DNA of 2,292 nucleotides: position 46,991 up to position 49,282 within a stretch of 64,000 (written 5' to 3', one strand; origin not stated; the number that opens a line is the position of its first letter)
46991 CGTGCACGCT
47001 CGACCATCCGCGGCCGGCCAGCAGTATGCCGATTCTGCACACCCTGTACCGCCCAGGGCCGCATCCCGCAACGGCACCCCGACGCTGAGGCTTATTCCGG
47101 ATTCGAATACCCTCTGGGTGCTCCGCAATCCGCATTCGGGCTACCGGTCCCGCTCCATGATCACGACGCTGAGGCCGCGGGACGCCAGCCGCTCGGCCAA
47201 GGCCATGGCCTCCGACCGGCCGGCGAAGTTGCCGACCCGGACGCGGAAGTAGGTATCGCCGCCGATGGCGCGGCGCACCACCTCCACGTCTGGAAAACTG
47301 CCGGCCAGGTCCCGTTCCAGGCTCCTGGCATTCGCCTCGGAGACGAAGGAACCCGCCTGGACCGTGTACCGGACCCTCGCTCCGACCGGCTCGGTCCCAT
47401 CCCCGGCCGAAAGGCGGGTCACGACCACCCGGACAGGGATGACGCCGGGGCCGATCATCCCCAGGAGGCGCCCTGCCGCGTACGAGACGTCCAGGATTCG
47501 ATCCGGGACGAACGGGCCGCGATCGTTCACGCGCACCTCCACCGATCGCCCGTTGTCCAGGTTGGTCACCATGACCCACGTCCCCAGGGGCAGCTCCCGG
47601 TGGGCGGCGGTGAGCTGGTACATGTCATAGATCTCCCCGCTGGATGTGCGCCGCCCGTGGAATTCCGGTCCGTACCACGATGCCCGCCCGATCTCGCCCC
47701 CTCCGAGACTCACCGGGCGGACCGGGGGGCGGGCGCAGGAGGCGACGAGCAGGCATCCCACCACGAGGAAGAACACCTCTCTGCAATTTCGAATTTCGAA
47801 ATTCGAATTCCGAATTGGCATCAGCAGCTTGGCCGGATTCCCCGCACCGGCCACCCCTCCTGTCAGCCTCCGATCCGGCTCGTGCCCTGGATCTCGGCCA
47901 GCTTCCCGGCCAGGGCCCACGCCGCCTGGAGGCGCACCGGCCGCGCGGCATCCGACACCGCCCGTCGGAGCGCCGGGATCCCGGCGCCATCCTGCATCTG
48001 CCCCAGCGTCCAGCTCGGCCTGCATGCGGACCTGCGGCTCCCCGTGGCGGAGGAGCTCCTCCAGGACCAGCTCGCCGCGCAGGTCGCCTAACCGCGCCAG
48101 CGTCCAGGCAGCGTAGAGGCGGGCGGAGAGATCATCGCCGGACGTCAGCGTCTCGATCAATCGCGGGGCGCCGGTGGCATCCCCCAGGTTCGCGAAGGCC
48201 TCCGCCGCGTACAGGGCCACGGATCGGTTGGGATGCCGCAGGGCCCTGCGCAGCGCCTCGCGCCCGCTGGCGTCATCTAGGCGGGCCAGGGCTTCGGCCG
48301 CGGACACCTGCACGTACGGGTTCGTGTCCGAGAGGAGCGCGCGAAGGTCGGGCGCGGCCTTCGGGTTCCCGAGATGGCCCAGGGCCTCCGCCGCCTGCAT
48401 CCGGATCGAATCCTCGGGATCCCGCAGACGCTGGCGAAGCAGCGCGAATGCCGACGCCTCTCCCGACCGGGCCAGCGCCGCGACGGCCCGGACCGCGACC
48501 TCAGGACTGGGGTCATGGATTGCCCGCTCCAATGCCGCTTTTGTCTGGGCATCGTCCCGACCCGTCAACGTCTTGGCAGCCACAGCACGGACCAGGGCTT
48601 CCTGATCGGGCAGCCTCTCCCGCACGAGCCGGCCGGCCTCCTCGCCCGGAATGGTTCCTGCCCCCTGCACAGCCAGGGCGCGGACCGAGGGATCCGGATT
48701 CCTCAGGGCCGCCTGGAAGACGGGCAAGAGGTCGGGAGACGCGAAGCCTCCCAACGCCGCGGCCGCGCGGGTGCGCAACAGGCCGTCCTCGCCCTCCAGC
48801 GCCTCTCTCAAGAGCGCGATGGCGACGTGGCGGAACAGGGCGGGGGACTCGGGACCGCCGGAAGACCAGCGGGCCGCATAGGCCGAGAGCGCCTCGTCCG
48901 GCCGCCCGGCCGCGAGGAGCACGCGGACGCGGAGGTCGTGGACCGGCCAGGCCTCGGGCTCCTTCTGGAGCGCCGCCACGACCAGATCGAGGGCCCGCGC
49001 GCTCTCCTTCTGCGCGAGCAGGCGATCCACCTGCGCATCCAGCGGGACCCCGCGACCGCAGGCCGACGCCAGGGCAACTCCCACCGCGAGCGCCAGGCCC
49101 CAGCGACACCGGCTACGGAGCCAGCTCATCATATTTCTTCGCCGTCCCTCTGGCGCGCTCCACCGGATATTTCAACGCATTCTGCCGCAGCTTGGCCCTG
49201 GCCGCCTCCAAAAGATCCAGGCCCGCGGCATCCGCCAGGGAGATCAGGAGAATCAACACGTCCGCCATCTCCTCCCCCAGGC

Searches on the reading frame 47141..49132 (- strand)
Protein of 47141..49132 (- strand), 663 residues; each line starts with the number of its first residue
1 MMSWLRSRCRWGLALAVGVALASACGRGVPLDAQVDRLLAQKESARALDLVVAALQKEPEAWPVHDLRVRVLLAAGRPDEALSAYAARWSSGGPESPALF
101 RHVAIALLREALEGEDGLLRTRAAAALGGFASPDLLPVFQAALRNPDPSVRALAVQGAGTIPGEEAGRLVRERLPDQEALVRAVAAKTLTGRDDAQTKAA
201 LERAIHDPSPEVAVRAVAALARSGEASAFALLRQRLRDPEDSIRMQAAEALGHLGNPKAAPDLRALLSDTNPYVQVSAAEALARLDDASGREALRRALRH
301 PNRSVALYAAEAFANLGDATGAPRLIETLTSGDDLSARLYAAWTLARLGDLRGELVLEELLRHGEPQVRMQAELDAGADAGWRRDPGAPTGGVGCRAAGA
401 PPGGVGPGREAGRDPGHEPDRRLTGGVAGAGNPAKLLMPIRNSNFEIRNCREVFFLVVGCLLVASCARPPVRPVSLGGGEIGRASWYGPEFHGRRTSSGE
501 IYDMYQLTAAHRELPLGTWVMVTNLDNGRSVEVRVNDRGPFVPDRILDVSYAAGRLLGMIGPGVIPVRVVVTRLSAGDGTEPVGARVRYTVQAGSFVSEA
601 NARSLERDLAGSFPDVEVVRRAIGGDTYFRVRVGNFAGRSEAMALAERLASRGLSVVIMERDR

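Call 34: search_protein_families(library=ncbifam, proteins=[window:47141-49132:-], max_evalue=0.00001)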
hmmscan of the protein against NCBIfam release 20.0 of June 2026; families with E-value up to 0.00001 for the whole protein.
window:47141-49132:- (663 aa): 9 families
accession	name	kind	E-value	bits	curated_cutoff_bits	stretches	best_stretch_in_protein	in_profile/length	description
TIGR00413.1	rlpA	subfamily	3.3e-44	151.3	82.15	1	482-659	1-174/208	septal ring lytic transglycosylase RlpA family protein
NF047735.1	MPL36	exception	1.4e-38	133.3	430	1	480-573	92-185/305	RlpA family plasminogen-binding lipoprotein MPL36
NF007953.1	PRK10672.1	equivalog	7.8e-32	111.2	201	1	480-557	78-155/362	endolytic peptidoglycan transglycosylase RlpA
NF045915.1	PhycobilmeDegNblB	equivalog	1.4e-23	83.6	300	1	200-372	36-212/214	phycobilisome degradation protein NblB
TIGR02270.1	TIGR02270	subfamily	1.8e-11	43.7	206.8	2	108-262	122-273/410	TIGR02270 family protein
NF010374.0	PRK13800.1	equivalog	4.7e-11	41.7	1196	1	103-348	622-866/898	fumarate reductase/succinate dehydrogenase flavoprotein subunit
NF058502.1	phyc_lyase_CpcE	equivalog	1.7e-09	37.6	330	0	242-299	57-114/260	C-phycocyanin alpha-cysteine-84 phycocyanobilin lyase subunit CpcE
NF058515.1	phyc_lyase_CpcF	equivalog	5.1e-06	26.2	220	0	275-359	16-98/200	C-phycocyanin alpha-cysteine-84 phycocyanobilin lyase subunit CpcF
NF045662.1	DVU0298_fam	equivalog_domain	8.7e-06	25.4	75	0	258-313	145-199/213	DVU0298 family protein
